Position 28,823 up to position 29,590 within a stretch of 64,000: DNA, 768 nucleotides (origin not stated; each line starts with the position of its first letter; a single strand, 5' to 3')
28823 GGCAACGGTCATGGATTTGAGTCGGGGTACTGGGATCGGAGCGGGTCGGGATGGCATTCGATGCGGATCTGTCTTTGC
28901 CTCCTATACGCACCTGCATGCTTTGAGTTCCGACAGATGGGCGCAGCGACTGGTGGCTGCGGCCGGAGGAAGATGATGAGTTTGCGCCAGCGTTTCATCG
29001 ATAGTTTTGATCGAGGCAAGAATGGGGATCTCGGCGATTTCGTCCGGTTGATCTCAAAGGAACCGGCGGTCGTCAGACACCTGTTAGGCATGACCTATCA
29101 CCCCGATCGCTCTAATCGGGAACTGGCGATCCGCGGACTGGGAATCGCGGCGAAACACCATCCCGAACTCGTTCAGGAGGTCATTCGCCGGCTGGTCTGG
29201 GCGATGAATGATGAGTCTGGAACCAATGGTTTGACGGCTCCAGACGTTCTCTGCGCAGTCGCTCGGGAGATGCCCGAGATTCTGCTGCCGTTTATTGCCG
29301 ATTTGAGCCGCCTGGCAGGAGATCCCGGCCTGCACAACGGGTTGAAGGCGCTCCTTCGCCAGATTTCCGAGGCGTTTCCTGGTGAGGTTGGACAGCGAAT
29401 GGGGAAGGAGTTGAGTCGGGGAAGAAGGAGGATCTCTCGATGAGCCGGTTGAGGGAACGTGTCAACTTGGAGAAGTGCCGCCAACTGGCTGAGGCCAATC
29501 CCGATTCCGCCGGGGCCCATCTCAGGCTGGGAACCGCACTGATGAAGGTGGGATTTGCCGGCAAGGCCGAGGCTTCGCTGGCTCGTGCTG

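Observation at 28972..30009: Two uncharacterised genes (HEAT-like and TPR) translationally coupled inside the dsrABDN–dsrC operon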

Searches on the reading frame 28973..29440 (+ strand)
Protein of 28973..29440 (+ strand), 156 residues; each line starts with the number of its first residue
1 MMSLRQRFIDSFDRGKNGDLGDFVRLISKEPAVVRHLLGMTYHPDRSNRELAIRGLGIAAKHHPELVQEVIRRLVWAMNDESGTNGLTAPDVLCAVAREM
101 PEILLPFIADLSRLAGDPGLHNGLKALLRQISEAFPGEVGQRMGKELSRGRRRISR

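Call 3: search_protein_families(library=pfam, proteins=[window:28973-29440:+], max_evalue=1)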
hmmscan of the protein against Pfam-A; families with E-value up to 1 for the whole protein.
window:28973-29440:+ (156 aa): 1 family
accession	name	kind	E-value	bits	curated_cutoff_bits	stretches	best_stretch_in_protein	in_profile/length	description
PF13513.12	HEAT_EZ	-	0.091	13.8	27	1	48-80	3-39/55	HEAT-like repeat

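Call 4: search_protein_families(library=ncbifam, proteins=[window:28973-29440:+], max_evalue=1)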
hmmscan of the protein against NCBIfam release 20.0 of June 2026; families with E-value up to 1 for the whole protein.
window:28973-29440:+ (156 aa): 1 family
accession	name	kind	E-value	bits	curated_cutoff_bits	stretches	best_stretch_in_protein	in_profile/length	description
NF045662.1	DVU0298_fam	equivalog_domain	2e-13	50.4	75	1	28-140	21-144/213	DVU0298 family protein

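Call 5: find_homologous_proteins(query=window:28973-29440:+, max_evalue=0.001)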
Query window:28973-29440:+ (156 aa): 119 proteins with E <= 0.001 among 216 candidates.
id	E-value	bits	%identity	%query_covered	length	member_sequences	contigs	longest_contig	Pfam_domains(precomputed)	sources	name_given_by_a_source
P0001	1.3e-95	335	99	99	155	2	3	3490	-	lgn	-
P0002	1.4e-49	186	53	95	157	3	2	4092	-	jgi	-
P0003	2.9e-49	185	57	90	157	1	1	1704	-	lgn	-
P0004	1.7e-48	182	56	95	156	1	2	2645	-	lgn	-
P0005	3.4e-48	181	53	95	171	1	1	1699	-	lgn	-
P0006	5.0e-48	181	52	98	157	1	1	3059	-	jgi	jgi:hypothetical protein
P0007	2.8e-47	178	52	98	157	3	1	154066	-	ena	-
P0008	1.2e-46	176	53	94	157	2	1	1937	-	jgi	-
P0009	2.0e-46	176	51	97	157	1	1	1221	-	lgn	-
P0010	2.9e-46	175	51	98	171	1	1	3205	-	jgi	jgi:hypothetical protein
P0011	3.2e-46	175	54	94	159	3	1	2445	-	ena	-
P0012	1.7e-45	173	55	95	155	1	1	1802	-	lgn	-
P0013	2.5e-45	172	53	95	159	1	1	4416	-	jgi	jgi:hypothetical protein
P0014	2.8e-45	172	59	79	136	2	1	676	-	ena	-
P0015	9.0e-45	170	53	92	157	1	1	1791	-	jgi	jgi:hypothetical protein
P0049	8.6e-39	151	49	99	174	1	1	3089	PF13513.13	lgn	-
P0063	7.3e-38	148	56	82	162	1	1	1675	PF13513.13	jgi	jgi:hypothetical protein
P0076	4.3e-37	145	49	95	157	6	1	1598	PF13513.13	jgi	-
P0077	5.1e-37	145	49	94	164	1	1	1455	PF13513.13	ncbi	-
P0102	1.7e-32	130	48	95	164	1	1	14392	PF13646.13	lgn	-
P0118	6.3e-19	86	40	78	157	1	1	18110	-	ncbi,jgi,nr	ncbi:MAG: hypothetical protein GXP47_10520 [Acidobacteria bacterium]|nr:hypothetical protein [Acidob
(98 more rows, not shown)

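Call 6: find_encoding_contigs(protein=window:28973-29440:+, flank=10000, max_places=6)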
Protein window:28973-29440:+ (156 aa): no gene with exactly this product is on record in the collection.

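Call 8: find_related_loci(query=A1, collection=genome_contigs, flank=10000)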
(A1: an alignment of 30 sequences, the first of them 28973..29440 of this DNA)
Query A1 (156 aa) in genome_contigs; peptide patterns used: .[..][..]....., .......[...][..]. (x = any residue, [..] = any of these).
106 stretches matched a pattern; 49 encode a relative of the query (tblastn E <= 1e-3); 49 distinct loci.
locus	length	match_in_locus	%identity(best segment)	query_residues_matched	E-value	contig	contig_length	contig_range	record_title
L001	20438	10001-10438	56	1-149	8e-49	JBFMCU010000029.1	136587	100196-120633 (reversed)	MAG: Planctomycetota bacterium isolate MAG201 MAG201_29, whole genome shotgun sequence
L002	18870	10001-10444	52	2-151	3e-48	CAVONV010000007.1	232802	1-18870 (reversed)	MAG: uncultured Acidobacteriota bacterium isolate MFD09964.bin.1.111 genome assembly, contig: contig_2829, whole genome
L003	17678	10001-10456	50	2-156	7e-47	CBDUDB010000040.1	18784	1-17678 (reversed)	MAG TPA_asm: uncultured bacterium isolate SRR7614707_binner12_Refined_20 genome assembly, contig: ERZ23877653.998, whole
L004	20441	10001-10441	50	2-148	7e-47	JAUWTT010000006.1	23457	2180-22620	MAG: Acidobacteriota bacterium isolate CSMAG_2587 CSMAG_2587_k127_5342770_length_23457_cov_191.0920, whole genome shotgu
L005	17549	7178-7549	58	26-149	2e-44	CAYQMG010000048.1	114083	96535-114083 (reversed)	MAG TPA_asm: uncultured Gammaproteobacteria bacterium isolate binchicken_co219_296 genome assembly, contig: k141_1514427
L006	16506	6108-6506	53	16-148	3e-43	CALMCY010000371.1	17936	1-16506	MAG TPA_asm: uncultured proteobacterium isolate ERR2868533_bin.42_CONCOCT_v1.1_MAG genome assembly, contig: ERZ841155.23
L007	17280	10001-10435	51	1-148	2e-43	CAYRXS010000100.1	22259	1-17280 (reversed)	MAG TPA_asm: uncultured Planctomycetaceae bacterium isolate binchicken_co97_22 genome assembly, contig: NODE_9578_length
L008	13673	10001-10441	50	2-148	6e-43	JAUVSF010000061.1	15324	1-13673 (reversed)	MAG: Acidobacteriota bacterium isolate CSMAG_733 CSMAG_733_k127_219511_length_15324_cov_25.0975, whole genome shotgun se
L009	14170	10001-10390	54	20-149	4e-42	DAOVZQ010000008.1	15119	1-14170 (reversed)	MAG TPA_asm: bacterium isolate CSMAG_1813 CSMAG_1813_k141_2626520_length_15119_cov_8.0000, whole genome shotgun sequence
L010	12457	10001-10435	50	2-149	3e-42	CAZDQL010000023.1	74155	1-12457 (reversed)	MAG TPA_asm: uncultured Planctomycetaceae bacterium isolate binchicken_co65_43 genome assembly, contig: NODE_1254_length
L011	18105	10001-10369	54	26-148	1e-41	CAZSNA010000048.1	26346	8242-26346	MAG TPA_asm: uncultured Fibrobacteraceae bacterium isolate SRP167671_co2_134 genome assembly, contig: NODE_2454_length_2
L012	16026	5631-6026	53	18-149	1e-41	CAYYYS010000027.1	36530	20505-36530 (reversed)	MAG TPA_asm: uncultured Fibrobacteraceae bacterium isolate binchicken_co65_325 genome assembly, contig: NODE_4561_length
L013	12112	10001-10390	52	20-149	2e-41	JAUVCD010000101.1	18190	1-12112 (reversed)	MAG: Myxococcales bacterium isolate CSMAG_262 CSMAG_262_k141_3296069_length_18190_cov_7.5076, whole genome shotgun seque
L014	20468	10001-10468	49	1-156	2e-41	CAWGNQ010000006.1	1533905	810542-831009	MAG: uncultured Acidobacteriota bacterium isolate MFD05684.bin.1.85 genome assembly, contig: contig_12982, whole genome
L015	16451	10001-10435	51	1-148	2e-41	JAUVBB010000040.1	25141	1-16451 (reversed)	MAG: Deltaproteobacteria bacterium isolate CSMAG_234 CSMAG_234_k127_8774838_length_25141_cov_17.3925, whole genome shotg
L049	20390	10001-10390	30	30-136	2e-7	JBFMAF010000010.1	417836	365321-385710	MAG: Acidobacteriota bacterium isolate MAG131 MAG131_10, whole genome shotgun sequence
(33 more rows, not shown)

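Call 26: predict_structure(alignment_id=A1)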
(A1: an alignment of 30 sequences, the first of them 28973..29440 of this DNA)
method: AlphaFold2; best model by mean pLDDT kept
length: 156 residues; sequences in the alignment: 30
mean_pLDDT: 93.6   pTM: 0.86
mean pLDDT of the five models: 93.6, 92.4, 91.6, 91.6, 91.3
residues with pLDDT >= 90: 128; 70-90: 22; 50-70: 6; < 50: 0
segments of 3 or more residues with pLDDT < 50: none
pLDDT, mean of each block of 10 residues (from residue 1): 96 96 98 97 96 98 98 94 78 98 96 94 96 92 86 76
secondary structure, 60 per line:
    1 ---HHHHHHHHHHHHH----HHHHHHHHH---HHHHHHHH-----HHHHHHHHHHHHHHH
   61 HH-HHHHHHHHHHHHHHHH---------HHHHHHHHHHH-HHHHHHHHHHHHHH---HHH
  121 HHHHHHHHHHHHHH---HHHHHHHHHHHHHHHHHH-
elements in order: H4-16 H21-29 H33-40 H46-62 H64-79 H89-99 H101-114 H118-134 H138-155

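Call 33: fold_search(model_id=the predicted structure, library=pdb)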
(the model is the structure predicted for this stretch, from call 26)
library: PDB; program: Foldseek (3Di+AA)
matches with E <= 10: 1079; with E <= 0.001: 0
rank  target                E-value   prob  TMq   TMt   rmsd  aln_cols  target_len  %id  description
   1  9nh6_J                7.5e-02  0.99  0.45  0.19   6.7       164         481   12  CRYO-EM STRUCTURE OF HUMAN U7 SNRNP WITH METHYLATED noncleavable H2A* SUBSTRATE PRE-MRNA (COMPOSITE MAP) (released 2026-01-21)
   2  3o2q_D                7.5e-02  0.99  0.45  0.27   6.4       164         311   14  Crystal structure of the human symplekin-Ssu72-CTD phosphopeptide complex (released 2010-10-06)
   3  7sqc_D3               7.5e-02  0.97  0.36  0.15   8.9       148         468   20  Ciliary C1 central pair apparatus isolated from Chlamydomonas reinhardtii (released 2022-04-13)
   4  9nh5_J                8.3e-02  0.99  0.45  0.28   6.7       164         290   12  CRYO-EM STRUCTURE OF HUMAN U7 SNRNP WITH METHYLATED noncleavable H2A* SUBSTRATE PRE-MRNA (core region) (released 2026-01-21)
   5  6npw_C                8.3e-02  0.77  0.30  0.17  11.1       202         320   13  SSu72/Sympk in complex with Ser2/Ser5 phosphorylated peptide (released 2019-04-24)
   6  8whh_C                9.2e-02  0.98  0.42  0.33   7.6       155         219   15  Crystal structure of Se-Met derivative CLASP2 in complex with CLIP170 (released 2024-08-28)
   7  9nb1_J                1.2e-01  0.98  0.44  0.27   6.7       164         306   12  CRYO-EM STRUCTURE OF human U7 SNRNP WITH MUTANT LSM11 that disrupts contacts with CPSF73 (released 2026-01-21)
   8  7rwb_A                1.2e-01  0.90  0.35  0.12  10.2       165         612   18  AP2 bound to the APA domain of SGIP in the presence of heparin (released 2022-03-30)
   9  9f44_A                1.2e-01  1.00  0.51  0.05   3.9       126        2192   20  cryo-EM structure of LST2 TOS peptide bound to human mTOR complex 1 (released 2024-08-14)
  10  9c58_D                1.3e-01  0.99  0.45  0.15   7.8       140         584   18  AP-3 bound to myristoylated Arf1 (Q71L) (released 2024-12-18)
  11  4hxt                  1.4e-01  0.99  0.40  0.27   6.9       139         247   13  Crystal Structure of Engineered Protein. Northeast Structural Genomics Consortium Target OR329 (released 2012-11-21)
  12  2db0_A                1.5e-01  1.00  0.54  0.38   5.4       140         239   16  Crystal structure of PH0542 (released 2006-06-14)
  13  7sqc_J3               1.5e-01  0.98  0.45  0.19   8.0       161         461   20  Ciliary C1 central pair apparatus isolated from Chlamydomonas reinhardtii (released 2022-04-13)
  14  3o2q_A                1.5e-01  0.98  0.46  0.27   6.3       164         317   14  Crystal structure of the human symplekin-Ssu72-CTD phosphopeptide complex (released 2010-10-06)
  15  4imj_A                1.5e-01  0.97  0.42  0.23   8.4       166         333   12  Novel Modifications on C-terminal Domain of RNA Polymerase II can Fine-tune the Phosphatase Activity of Ssu72 (released 2013-08-07)
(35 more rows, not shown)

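Call 36: search_protein_families(library=pfam, proteins=[L001:6880-8598:+, L049:9863-10576:+, L049:6733-8541:+, L049:8562-9191:+, L049:9161-9811:+, L049:10904-12181:+, L049:12434-13411:-], max_evalue=0.001)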
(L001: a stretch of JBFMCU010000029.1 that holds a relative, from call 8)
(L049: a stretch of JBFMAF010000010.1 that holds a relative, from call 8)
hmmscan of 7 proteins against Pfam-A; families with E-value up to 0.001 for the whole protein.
L001:6880-8598:+ (573 aa): 12 families
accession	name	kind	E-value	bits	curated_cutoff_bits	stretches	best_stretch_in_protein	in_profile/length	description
PF07992.20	Pyr_redox_2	-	5.3e-29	102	26.1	1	140-439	2-290/291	Pyridine nucleotide-disulphide oxidoreductase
PF14691.11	Fer4_20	-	4e-12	46.4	25.8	1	37-124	30-111/113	Dihydroprymidine dehydrogenase domain II, 4Fe-4S cluster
PF00070.33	Pyr_redox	-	8.5e-11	42.7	22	1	140-170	1-31/82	Pyridine nucleotide-disulphide oxidoreductase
PF13450.12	NAD_binding_8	-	9e-10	39.1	21.9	1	143-178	1-36/68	NAD(P)-binding Rossmann-like domain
PF13738.12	Pyr_redox_3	-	6.9e-09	35.8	30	0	264-343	160-239/305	Pyridine nucleotide-disulphide oxidoreductase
PF01266.30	DAO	-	2.9e-07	30.8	27.9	1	140-281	1-58/353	FAD dependent oxidoreductase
PF01946.23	Thi4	-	1e-05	25.3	26.2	1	141-177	20-57/235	Thi4 family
PF00890.30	FAD_binding_2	-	1.3e-05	25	20.4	1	141-176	2-37/414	FAD binding domain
PF12831.13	FAD_oxidored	-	1.6e-05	24.8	27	1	141-177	2-38/416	FAD dependent oxidoreductase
PF01593.30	Amino_oxidase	-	0.0003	20.6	19.8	1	149-175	2-28/443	Flavin containing amine oxidoreductase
PF03486.20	HI0933_like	-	0.00041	20.3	50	1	140-170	2-32/244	HI0933-like protein Rossmann domain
PF01134.28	GIDA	-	0.00089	18.9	22.1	1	141-167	2-28/391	Glucose inhibited division protein A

L049:9863-10576:+ (238 aa): 1 family
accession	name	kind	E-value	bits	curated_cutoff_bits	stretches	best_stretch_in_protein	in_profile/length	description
PF13646.12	HEAT_2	-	1.3e-06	29.1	27.7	0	133-206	5-76/88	HEAT repeats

L049:6733-8541:+ (603 aa): 0 families

L049:8562-9191:+ (210 aa): 2 families
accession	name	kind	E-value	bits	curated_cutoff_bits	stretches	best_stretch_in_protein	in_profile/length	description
PF13091.12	PLDc_2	-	1.8e-22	80.1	27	1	66-195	3-130/132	PLD-like domain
PF17941.7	PP_kinase_C_1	-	2e-05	24.7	25.7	1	91-156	52-114/167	Polyphosphate kinase C-terminal domain 1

L049:9161-9811:+ (217 aa): 0 families

L049:10904-12181:+ (426 aa): 1 family
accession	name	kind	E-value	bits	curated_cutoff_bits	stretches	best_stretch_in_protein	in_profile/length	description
PF00285.26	Citrate_synt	-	1.2e-92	311.1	27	1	42-413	1-357/357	Citrate synthase, C-terminal domain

L049:12434-13411:- (325 aa): 0 families

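Call 44: search_protein_representatives(alignment_id=A1)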
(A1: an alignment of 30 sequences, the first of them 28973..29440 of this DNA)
Query: 30 sequences, 155 profile positions. Proteins with E-value up to 0.001 (for the whole library): 1087; up to 1e-10: 335; up to 1e-30: 33. The best 150 are listed.
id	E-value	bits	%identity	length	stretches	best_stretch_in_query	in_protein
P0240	1.6e-60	219.5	-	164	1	1-153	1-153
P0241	6.8e-60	217.5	-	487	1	3-152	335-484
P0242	2.3e-59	215.8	-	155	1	1-152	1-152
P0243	8.6e-57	207.4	-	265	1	2-149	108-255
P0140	2.1e-55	202.9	-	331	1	1-147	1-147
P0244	6.2e-53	194.9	-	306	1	2-151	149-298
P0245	4.0e-51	189.0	-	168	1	1-150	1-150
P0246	8.0e-51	188.0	-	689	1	2-150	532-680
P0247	4.6e-48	179.0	-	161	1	3-151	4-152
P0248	5.1e-47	175.6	-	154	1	1-152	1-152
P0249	1.1e-46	174.6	-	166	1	3-152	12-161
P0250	6.2e-46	172.1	-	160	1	2-152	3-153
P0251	1.1e-45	171.3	-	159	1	1-151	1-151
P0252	3.1e-45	169.8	-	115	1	1-115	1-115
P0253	3.5e-45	169.7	-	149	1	26-125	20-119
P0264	2.7e-33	131.0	-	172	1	1-141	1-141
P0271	1.0e-31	125.9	-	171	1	1-143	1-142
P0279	4.6e-26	107.6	-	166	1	10-147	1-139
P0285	1.4e-23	99.6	-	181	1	4-145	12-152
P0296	1.2e-20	90.0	-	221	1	1-139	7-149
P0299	2.4e-20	89.0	-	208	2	1-119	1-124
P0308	4.2e-19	85.0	-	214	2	1-132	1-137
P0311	8.4e-19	84.0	-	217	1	1-133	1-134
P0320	4.6e-18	81.6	-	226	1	4-138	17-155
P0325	1.4e-17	80.1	-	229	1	3-139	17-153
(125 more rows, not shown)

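Call 46: find_encoding_contigs(protein=P0308, flank=8000, max_places=4)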
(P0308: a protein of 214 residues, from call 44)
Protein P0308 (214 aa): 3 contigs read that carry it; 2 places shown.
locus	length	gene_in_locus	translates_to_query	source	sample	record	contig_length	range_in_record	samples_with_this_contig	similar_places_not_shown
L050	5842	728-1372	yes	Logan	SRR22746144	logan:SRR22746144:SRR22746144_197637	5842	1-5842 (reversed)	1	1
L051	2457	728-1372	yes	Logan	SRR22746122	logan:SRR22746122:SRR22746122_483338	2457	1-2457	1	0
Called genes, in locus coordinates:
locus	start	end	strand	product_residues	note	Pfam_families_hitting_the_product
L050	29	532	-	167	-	PF14584:DUF4446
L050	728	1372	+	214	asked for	PF02985:HEAT (faint), PF13646:HEAT_2 (weak), PF13513:HEAT_EZ (weak)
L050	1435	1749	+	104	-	PF12973:Cupin_7, PF00190:Cupin_1 (weak), PF07883:Cupin_2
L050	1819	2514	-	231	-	PF04474:DUF554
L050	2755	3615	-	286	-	PF02195:ParB_N, PF17762:HTH_ParB, PF23552:ParB_C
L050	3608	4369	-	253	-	PF00142:Fer4_NifH (faint), PF01656:CbiA, PF02374:ArsA_ATPase (weak), PF06564:CBP_BcsQ, PF09140:MipZ, PF10609:ParA, PF13614:AAA_31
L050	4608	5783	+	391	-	PF12832:MFS_1_like (faint), PF00083:Sugar_tr, PF07690:MFS_1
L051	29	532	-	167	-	PF14584:DUF4446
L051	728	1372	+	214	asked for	PF02985:HEAT (faint), PF13646:HEAT_2 (weak), PF13513:HEAT_EZ (weak)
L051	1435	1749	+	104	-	PF12973:Cupin_7, PF00190:Cupin_1 (weak), PF07883:Cupin_2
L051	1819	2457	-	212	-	?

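Call 47: search_protein_families(library=ncbifam, proteins=[P0264, P0271, P0279, P0285, P0296, P0299, P0308, P0311, P0320, P0325], max_evalue=0.001)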
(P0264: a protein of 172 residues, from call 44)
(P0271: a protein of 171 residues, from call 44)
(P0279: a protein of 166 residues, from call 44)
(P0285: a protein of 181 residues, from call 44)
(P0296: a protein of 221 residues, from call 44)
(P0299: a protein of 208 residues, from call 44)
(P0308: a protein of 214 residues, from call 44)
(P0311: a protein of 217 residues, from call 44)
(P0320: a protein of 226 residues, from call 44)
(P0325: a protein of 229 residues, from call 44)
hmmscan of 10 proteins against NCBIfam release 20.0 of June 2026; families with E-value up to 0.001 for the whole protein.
P0264 (172 aa): 1 family
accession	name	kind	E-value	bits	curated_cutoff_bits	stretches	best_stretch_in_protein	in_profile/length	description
NF045662.1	DVU0298_fam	equivalog_domain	2e-21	76.6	75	1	6-151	1-159/213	DVU0298 family protein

P0271 (171 aa): 1 family
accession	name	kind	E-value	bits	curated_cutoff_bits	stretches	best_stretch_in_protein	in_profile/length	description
NF045662.1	DVU0298_fam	equivalog_domain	1.4e-21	77.1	75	1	6-156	1-164/213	DVU0298 family protein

P0279 (166 aa): 1 family
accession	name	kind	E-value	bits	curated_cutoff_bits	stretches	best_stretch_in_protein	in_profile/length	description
NF045662.1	DVU0298_fam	equivalog_domain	3.7e-14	52.8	75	1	5-134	9-149/213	DVU0298 family protein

P0285 (181 aa): 1 family
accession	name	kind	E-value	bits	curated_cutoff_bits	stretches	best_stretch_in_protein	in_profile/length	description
NF045662.1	DVU0298_fam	equivalog_domain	7.3e-21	74.7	75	1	15-173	2-173/213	DVU0298 family protein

P0296 (221 aa): 2 families
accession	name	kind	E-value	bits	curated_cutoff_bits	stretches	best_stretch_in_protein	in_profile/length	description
NF045662.1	DVU0298_fam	equivalog_domain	8.6e-68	228.1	75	1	13-216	2-212/213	DVU0298 family protein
NF041061.1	DpdD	equivalog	4.9e-05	22.4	300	1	49-167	197-306/704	protein DpdD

P0299 (208 aa): 1 family
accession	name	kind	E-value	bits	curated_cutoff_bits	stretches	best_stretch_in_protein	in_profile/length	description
NF045662.1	DVU0298_fam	equivalog_domain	8.4e-64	215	75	1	9-207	4-212/213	DVU0298 family protein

P0308 (214 aa): 1 family
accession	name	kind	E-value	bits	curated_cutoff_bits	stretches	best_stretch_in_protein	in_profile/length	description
NF045662.1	DVU0298_fam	equivalog_domain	1.9e-54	184.4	75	1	7-208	2-212/213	DVU0298 family protein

P0311 (217 aa): 1 family
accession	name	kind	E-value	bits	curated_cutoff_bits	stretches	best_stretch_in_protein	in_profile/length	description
NF045662.1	DVU0298_fam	equivalog_domain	2.3e-41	141.7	75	1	9-212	4-211/213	DVU0298 family protein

P0320 (226 aa): 1 family
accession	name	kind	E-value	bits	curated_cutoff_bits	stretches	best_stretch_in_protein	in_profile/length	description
NF045662.1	DVU0298_fam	equivalog_domain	1.3e-48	165.4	75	1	21-221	3-210/213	DVU0298 family protein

P0325 (229 aa): 1 family
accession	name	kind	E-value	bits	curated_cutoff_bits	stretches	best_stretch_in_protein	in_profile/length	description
NF045662.1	DVU0298_fam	equivalog_domain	1.5e-35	122.7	75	1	21-214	2-208/213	DVU0298 family protein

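Call 48: find_encoding_contigs(protein=P0118, flank=9000, max_places=3)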
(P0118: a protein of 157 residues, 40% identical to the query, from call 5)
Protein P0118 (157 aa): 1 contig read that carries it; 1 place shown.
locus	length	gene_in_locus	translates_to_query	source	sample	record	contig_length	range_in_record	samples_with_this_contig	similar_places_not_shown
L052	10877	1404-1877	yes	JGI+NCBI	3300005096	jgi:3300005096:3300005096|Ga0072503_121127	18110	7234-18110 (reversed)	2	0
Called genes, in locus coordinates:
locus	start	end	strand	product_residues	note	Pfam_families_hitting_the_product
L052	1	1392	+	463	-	PF01656:CbiA, PF13500:AAA_26, PF07685:GATase_3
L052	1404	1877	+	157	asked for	-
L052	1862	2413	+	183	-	PF13428:TPR_14 (faint), PF13424:TPR_12 (faint), PF13432:TPR_16 (weak), PF14559:TPR_19 (faint), PF13431:TPR_17 (faint), PF00515:TPR_1, PF07719:TPR_2 (weak), PF13181:TPR_8 (weak), +3 more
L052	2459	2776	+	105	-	PF04358:DsrC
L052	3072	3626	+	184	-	PF14361:RsbRD_N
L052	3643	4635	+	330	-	PF02665:Nitrate_red_gam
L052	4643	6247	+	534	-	PF13183:Fer4_8, PF13237:Fer4_10 (faint), PF13534:Fer4_17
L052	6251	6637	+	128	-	-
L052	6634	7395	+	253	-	PF12837:Fer4_6 (faint), PF13237:Fer4_10 (faint), PF25160:LdpA_Fe-S-bd (faint), PF13247:Fer4_11, PF00037:Fer4 (weak), PF12838:Fer4_7 (weak), PF13187:Fer4_9 (weak), PF13247:Fer4_11, +2 more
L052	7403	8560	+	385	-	PF03916:NrfD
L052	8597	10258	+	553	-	PF07992:Pyr_redox_2, PF13450:NAD_binding_8 (faint), PF13738:Pyr_redox_3 (faint), PF00070:Pyr_redox, PF02852:Pyr_redox_dim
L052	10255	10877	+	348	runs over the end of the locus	PF05201:GlutR_N, PF01488:Shikimate_DH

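Call 49: find_encoding_contigs(protein=P0264, flank=9000, max_places=3)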
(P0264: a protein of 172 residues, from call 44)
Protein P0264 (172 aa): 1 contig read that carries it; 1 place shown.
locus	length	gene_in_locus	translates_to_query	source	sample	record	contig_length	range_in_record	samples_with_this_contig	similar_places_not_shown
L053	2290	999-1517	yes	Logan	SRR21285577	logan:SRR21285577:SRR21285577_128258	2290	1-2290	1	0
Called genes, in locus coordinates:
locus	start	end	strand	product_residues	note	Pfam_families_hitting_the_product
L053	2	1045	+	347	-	?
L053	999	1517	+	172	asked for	-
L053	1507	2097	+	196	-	PF13424:TPR_12 (faint), PF13414:TPR_11 (faint), PF13428:TPR_14 (faint), PF13431:TPR_17 (faint), PF13432:TPR_16 (faint), PF14559:TPR_19 (faint), PF00515:TPR_1 (weak), PF07719:TPR_2 (weak), +2 more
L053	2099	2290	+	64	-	?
